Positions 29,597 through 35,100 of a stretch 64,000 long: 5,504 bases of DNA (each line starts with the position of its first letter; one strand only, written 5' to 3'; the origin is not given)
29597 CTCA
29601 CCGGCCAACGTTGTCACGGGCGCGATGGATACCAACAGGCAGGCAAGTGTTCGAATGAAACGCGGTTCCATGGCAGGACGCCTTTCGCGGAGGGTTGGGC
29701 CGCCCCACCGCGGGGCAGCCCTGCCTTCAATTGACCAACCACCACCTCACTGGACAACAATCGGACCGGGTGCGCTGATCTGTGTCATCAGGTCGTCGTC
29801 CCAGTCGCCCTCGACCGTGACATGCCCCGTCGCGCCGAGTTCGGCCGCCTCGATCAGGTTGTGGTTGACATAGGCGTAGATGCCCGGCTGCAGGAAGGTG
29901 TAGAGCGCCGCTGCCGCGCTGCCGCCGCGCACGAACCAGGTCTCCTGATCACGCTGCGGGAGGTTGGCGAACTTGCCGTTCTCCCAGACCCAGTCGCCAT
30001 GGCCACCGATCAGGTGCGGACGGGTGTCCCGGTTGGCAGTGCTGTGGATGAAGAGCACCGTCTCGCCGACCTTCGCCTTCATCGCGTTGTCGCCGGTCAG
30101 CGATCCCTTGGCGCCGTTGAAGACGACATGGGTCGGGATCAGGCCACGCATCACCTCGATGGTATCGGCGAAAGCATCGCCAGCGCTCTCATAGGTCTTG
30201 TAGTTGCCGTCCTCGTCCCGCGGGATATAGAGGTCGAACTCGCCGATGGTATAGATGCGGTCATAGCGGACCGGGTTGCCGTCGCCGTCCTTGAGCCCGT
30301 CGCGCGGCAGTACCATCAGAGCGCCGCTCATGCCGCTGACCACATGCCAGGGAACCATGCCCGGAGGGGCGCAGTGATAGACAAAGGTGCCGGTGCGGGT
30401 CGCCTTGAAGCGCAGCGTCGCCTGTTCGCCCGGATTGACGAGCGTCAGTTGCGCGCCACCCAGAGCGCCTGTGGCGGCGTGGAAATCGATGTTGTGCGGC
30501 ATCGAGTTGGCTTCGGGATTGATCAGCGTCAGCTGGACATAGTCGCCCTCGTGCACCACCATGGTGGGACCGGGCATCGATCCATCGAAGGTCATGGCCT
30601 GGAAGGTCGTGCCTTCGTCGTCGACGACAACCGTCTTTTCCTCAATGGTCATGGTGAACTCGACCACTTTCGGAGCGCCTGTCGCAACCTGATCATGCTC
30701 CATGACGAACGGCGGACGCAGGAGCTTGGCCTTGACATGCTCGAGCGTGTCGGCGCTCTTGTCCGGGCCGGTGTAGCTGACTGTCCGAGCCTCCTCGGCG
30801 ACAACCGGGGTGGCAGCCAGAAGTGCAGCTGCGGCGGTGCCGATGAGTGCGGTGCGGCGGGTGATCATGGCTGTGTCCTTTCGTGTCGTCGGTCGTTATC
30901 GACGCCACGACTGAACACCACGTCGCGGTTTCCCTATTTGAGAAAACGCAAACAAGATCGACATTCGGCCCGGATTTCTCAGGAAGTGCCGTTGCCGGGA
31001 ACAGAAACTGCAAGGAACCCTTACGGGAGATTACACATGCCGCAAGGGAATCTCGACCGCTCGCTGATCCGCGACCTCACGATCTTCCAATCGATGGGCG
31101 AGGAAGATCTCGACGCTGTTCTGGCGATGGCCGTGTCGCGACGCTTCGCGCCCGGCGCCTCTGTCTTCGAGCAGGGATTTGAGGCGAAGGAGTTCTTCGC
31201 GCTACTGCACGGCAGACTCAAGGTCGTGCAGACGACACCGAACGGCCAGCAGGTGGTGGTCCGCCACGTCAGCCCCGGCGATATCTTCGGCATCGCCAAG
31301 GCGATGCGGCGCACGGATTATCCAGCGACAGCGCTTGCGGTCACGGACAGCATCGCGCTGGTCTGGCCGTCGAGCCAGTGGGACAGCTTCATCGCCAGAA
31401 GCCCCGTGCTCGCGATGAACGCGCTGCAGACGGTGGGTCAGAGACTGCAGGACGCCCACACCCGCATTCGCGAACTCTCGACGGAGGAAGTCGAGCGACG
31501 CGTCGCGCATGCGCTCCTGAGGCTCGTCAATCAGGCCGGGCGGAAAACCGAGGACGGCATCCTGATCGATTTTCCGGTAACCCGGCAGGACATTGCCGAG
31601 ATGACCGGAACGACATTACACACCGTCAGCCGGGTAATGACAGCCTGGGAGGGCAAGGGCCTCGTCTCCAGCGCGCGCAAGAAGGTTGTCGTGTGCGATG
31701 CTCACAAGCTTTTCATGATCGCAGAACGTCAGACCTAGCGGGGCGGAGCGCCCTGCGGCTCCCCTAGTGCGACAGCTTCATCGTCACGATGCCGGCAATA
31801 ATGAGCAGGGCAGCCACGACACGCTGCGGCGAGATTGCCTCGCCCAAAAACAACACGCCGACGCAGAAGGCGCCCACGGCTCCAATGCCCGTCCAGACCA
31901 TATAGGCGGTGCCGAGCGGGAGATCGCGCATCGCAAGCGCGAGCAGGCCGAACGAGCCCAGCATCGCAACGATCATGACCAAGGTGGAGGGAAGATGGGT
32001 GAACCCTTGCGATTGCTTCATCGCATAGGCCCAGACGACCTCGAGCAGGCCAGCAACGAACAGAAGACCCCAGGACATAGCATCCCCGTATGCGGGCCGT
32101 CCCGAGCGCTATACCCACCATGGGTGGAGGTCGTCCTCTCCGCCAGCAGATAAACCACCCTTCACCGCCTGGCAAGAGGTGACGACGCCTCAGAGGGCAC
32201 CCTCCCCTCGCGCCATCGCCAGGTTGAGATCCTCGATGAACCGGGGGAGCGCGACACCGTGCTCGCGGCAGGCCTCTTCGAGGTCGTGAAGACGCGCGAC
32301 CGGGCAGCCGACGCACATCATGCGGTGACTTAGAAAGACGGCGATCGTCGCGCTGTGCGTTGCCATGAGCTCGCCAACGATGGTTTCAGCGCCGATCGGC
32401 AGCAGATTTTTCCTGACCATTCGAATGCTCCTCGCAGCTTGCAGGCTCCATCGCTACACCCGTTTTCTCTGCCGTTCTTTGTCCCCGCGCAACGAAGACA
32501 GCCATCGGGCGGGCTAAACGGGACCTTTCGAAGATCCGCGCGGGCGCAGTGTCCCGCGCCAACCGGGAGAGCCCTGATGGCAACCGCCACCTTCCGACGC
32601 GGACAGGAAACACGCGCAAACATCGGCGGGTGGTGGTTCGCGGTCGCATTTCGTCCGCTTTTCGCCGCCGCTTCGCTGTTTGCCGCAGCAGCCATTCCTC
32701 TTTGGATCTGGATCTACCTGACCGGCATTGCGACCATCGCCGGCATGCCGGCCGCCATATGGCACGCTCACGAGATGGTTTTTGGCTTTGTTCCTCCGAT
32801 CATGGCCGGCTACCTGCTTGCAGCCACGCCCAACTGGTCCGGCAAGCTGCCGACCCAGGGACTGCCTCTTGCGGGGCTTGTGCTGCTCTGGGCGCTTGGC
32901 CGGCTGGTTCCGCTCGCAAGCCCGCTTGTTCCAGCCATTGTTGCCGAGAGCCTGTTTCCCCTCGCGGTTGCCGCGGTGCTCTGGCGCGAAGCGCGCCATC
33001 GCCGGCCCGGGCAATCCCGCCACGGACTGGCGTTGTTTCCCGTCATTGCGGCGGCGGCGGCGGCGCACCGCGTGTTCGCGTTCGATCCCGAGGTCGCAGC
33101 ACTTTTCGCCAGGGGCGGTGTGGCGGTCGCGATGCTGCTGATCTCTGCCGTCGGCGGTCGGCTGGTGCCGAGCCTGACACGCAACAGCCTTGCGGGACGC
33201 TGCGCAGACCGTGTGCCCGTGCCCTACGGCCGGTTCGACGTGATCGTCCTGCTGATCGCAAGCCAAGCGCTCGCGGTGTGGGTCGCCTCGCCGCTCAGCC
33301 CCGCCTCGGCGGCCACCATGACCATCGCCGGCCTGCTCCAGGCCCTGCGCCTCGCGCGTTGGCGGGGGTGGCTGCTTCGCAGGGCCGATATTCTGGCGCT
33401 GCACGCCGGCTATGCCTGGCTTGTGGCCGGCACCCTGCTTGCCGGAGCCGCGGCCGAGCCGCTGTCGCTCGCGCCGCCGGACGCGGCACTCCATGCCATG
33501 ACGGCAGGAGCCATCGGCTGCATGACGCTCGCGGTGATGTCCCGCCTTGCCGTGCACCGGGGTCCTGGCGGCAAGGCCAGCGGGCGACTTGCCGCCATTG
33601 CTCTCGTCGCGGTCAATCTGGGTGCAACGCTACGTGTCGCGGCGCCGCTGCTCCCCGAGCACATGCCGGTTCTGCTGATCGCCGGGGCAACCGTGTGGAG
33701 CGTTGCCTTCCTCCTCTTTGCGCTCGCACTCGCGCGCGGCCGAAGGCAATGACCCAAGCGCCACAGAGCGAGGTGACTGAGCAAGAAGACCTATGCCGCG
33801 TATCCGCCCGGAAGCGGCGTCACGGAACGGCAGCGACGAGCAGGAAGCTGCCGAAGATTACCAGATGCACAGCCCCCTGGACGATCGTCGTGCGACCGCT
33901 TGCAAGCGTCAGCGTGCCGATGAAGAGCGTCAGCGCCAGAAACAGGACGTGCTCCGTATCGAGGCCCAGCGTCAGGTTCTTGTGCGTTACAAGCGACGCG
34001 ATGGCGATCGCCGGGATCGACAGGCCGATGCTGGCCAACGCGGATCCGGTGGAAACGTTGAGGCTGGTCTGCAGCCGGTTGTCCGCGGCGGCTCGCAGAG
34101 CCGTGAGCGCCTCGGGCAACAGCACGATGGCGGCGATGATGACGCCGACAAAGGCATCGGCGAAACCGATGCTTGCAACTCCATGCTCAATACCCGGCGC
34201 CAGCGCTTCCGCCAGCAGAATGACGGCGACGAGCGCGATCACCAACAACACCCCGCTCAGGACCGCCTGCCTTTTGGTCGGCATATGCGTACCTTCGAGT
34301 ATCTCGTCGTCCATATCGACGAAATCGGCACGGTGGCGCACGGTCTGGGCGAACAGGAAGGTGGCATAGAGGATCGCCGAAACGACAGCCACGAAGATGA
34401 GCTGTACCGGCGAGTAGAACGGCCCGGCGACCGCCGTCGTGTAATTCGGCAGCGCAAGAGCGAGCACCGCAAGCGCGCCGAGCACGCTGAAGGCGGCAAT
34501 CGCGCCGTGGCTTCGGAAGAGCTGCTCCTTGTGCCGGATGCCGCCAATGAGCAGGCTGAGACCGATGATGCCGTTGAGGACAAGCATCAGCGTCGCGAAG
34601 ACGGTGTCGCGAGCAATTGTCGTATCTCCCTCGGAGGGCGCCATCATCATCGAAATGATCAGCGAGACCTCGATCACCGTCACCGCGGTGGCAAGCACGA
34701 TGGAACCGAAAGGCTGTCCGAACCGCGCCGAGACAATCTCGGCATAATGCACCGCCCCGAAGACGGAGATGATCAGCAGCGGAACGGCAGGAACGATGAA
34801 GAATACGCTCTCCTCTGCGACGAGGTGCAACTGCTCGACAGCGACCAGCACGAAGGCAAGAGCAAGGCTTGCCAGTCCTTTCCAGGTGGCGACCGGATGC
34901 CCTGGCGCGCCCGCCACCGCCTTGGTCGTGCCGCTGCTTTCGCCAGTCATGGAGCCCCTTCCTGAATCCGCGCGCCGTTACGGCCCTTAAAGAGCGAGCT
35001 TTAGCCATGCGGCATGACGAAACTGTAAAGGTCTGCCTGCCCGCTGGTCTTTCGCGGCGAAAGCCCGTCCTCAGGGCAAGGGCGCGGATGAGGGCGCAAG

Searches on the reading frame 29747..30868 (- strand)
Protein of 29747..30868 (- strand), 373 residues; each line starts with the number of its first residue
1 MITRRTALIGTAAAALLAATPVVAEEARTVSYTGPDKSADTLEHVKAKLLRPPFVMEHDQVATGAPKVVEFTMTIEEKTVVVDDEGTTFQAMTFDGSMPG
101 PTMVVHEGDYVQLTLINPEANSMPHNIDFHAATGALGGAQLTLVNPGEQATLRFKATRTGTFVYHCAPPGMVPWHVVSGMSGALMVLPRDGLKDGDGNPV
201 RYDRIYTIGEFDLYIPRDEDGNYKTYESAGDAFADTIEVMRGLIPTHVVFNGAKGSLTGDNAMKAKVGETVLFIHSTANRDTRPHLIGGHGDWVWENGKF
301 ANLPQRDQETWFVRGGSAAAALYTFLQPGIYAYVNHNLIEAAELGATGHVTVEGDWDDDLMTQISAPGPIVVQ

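Call 76: search_protein_families(library=pfam, proteins=[window:29747-30868:-], max_evalue=0.00001)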
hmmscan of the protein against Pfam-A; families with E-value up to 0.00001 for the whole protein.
window:29747-30868:- (373 aa): 3 families
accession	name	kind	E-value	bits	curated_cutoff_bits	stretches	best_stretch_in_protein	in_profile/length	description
PF00394.28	Cu-oxidase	-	2.3e-14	54.2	21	1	206-354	3-155/157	Multicopper oxidase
PF07732.21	Cu-oxidase_3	-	2.4e-11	44.2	21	1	81-189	7-117/119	Multicopper oxidase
PF07731.20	Cu-oxidase_2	-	2.6e-07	30.9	20.4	0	98-188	30-135/137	Multicopper oxidase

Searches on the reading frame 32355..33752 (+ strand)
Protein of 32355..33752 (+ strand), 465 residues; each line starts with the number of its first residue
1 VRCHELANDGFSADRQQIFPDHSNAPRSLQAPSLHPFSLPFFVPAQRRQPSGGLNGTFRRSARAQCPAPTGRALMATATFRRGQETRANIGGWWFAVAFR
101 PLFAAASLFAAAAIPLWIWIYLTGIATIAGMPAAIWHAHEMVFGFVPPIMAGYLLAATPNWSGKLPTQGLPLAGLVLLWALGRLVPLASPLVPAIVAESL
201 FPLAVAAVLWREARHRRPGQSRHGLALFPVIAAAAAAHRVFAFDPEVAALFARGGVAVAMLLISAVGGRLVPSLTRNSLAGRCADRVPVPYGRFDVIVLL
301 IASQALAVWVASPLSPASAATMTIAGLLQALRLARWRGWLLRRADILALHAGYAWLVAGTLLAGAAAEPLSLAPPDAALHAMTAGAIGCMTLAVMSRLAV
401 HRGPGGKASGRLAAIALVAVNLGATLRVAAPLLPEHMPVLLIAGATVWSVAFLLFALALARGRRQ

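Call 76: search_protein_families(library=pfam, proteins=[window:32355-33752:+], max_evalue=0.00001)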
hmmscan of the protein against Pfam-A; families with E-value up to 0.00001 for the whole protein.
window:32355-33752:+ (465 aa): 1 family
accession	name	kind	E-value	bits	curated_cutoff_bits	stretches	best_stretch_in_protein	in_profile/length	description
PF05940.17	NnrS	-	2.2e-72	244.9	28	1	94-460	2-364/371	NnrS protein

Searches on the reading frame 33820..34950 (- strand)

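Call 76: search_protein_families(library=pfam, proteins=[window:33820-34950:-], max_evalue=0.00001)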
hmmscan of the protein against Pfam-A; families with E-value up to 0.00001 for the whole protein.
window:33820-34950:- (376 aa): 1 family
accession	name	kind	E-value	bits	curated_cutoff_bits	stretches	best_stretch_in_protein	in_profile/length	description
PF01699.29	Na_Ca_ex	-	2.8e-26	92.7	24.9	2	50-203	4-150/151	Sodium/calcium exchanger protein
